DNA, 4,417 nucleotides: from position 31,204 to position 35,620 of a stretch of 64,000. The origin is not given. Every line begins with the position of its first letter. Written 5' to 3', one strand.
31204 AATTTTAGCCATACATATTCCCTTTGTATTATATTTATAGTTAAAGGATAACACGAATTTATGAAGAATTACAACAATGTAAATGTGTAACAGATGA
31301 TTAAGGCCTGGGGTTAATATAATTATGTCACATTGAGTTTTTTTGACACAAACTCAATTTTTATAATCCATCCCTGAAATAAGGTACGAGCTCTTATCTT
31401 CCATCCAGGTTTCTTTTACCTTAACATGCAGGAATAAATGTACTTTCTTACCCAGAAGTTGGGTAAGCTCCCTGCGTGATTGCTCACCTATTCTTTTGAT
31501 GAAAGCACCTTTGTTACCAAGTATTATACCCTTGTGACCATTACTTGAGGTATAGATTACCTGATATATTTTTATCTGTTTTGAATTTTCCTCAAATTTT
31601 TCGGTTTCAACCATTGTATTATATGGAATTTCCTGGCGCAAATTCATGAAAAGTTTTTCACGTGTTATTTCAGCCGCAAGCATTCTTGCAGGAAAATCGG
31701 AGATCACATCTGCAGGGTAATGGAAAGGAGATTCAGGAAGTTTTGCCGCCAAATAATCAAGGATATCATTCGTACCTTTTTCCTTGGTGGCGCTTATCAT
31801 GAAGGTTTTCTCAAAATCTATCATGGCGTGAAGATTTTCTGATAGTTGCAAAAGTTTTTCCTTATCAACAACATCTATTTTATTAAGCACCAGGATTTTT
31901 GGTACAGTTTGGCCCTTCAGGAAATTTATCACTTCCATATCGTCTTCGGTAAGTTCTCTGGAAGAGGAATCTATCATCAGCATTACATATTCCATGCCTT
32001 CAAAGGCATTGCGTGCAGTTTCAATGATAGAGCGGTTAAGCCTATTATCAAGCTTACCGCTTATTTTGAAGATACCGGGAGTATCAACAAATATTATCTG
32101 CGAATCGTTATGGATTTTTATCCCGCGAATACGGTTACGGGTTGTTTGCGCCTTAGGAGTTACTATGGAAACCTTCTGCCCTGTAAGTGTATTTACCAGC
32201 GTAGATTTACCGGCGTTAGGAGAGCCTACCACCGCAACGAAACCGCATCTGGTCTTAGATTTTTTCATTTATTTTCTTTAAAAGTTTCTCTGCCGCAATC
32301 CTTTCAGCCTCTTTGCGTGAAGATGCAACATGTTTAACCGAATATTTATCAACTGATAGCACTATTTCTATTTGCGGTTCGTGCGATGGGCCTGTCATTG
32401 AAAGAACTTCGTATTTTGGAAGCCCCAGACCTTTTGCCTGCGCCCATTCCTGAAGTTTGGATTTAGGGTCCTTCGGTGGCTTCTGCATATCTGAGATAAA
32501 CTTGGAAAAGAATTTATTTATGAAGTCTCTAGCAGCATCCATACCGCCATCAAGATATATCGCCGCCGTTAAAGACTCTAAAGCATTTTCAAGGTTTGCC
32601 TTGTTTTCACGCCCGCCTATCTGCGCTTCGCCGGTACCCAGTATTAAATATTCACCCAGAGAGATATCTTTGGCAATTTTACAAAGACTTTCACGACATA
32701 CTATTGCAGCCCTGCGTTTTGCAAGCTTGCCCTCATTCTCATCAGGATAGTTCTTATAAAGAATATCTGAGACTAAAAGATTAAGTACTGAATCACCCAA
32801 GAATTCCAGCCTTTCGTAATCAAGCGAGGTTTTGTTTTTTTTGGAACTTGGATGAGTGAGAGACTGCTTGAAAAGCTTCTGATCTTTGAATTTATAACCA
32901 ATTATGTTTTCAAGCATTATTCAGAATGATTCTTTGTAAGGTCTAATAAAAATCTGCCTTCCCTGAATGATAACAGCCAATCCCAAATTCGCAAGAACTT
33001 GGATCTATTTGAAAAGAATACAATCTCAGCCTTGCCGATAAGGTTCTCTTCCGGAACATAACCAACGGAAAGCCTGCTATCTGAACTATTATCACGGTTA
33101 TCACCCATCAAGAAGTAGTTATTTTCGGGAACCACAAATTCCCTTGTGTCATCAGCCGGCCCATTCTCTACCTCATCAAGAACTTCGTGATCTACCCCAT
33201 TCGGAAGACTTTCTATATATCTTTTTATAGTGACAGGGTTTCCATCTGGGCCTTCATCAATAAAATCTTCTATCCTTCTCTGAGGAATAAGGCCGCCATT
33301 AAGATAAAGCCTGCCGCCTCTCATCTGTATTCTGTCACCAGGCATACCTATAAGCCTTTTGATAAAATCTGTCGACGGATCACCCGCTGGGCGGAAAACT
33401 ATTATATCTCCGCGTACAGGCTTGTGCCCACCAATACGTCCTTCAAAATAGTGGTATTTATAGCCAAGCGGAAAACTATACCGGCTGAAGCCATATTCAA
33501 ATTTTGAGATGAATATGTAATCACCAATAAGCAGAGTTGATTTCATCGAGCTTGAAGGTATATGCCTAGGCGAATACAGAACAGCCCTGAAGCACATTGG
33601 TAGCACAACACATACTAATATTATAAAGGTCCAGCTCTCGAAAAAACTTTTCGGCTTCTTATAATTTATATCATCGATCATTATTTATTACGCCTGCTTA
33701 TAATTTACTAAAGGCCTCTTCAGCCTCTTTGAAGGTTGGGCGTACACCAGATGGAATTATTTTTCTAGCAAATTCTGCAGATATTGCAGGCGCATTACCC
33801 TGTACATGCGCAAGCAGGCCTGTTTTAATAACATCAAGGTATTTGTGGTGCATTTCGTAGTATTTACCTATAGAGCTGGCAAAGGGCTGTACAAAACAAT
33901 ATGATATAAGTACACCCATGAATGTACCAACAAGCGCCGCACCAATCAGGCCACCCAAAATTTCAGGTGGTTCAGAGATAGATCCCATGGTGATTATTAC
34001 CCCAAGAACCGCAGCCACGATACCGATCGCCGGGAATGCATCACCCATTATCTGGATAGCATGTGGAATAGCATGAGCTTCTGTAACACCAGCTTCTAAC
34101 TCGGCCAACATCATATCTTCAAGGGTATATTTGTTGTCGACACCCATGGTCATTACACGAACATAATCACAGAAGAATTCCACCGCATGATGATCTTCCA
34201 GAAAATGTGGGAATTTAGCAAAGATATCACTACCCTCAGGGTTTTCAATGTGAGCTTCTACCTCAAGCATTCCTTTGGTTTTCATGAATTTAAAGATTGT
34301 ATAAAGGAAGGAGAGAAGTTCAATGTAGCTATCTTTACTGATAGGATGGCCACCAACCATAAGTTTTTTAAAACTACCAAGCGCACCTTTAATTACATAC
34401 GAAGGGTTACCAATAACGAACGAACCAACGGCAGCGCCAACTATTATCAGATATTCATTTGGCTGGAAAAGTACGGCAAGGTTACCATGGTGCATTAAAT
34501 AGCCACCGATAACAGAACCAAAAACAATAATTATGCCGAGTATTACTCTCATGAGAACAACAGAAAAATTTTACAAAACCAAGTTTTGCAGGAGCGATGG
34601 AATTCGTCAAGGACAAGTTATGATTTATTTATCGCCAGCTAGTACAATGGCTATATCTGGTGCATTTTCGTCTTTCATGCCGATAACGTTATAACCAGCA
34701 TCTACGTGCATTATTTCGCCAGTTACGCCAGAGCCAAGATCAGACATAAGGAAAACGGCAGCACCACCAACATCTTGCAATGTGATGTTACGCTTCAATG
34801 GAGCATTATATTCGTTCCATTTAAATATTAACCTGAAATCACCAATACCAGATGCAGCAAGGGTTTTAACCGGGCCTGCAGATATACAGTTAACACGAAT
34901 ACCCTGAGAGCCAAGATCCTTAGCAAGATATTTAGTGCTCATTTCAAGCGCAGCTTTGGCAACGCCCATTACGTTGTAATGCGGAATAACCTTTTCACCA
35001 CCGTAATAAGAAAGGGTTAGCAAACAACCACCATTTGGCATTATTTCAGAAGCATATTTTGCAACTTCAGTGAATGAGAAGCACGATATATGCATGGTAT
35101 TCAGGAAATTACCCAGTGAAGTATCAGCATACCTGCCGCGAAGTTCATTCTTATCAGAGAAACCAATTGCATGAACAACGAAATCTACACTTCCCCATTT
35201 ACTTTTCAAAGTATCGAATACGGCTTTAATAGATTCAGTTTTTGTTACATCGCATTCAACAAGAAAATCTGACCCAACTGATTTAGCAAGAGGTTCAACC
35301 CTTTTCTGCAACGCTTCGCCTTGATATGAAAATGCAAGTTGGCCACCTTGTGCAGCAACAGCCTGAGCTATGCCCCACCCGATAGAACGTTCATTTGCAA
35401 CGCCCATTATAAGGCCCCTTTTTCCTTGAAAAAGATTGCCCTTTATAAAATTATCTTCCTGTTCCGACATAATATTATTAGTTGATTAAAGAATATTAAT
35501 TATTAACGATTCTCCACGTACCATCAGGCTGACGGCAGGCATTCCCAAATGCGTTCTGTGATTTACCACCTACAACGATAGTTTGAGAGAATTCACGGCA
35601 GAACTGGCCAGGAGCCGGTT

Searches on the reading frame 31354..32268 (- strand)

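Call 48: search_protein_families(library=pfam, proteins=[window:31354-32268:-], max_evalue=1e-10)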
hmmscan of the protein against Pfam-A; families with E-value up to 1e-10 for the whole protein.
window:31354-32268:- (304 aa): 3 families
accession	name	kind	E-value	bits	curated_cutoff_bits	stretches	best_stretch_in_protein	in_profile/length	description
PF01926.29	MMR_HSR1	-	1.2e-25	90.3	21.9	1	11-130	2-113/113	50S ribosome-binding GTPase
PF07650.23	KH_2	-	1.7e-15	57.1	22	1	213-288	1-77/78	KH domain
PF02421.24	FeoB_N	-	2.4e-15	56.8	27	1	11-171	3-154/156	Ferrous iron transport protein B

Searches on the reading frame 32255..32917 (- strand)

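Call 48: search_protein_families(library=pfam, proteins=[window:32255-32917:-], max_evalue=1e-10)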
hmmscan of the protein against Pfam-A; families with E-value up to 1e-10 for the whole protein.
window:32255-32917:- (220 aa): 3 families
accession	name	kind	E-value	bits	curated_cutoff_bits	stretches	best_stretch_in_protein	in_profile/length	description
PF14622.11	Ribonucleas_3_3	-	2.5e-36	125.1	35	1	12-137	1-124/128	Ribonuclease-III-like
PF00636.31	Ribonuclease_3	-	3e-24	86.2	27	1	35-125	1-102/102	Ribonuclease III domain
PF00035.32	dsrm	-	4.4e-13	50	23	1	151-215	1-65/66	Double-stranded RNA binding motif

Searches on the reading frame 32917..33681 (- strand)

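Call 48: search_protein_families(library=pfam, proteins=[window:32917-33681:-], max_evalue=1e-10)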
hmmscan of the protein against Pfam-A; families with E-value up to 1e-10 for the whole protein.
window:32917-33681:- (254 aa): 1 family
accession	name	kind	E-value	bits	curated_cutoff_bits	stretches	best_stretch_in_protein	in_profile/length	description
PF10502.14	Peptidase_S26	-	9.7e-46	156.2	22.9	1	17-222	4-167/168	Signal peptidase, peptidase S26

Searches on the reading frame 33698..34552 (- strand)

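Call 48: search_protein_families(library=pfam, proteins=[window:33698-34552:-], max_evalue=1e-10)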
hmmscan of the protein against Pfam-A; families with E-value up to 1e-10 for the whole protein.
window:33698-34552:- (284 aa): 1 family
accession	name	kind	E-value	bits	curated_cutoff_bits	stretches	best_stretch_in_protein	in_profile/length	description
PF20560.3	MotA_N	-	6.4e-27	94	27.3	1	4-94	1-91/91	Motility protein A N-terminal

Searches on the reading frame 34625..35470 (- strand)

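Call 49: search_protein_families(library=pfam, proteins=[window:34625-35470:-], max_evalue=1e-10)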
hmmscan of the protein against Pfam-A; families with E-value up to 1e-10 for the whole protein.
window:34625-35470:- (281 aa): 2 families
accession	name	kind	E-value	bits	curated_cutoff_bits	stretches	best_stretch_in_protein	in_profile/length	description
PF13561.12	adh_short_C2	-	4.8e-91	305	27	1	23-261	1-236/236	Enoyl-(Acyl carrier protein) reductase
PF00106.31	adh_short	-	1.1e-22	81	26.6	1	27-206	9-187/195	short chain dehydrogenase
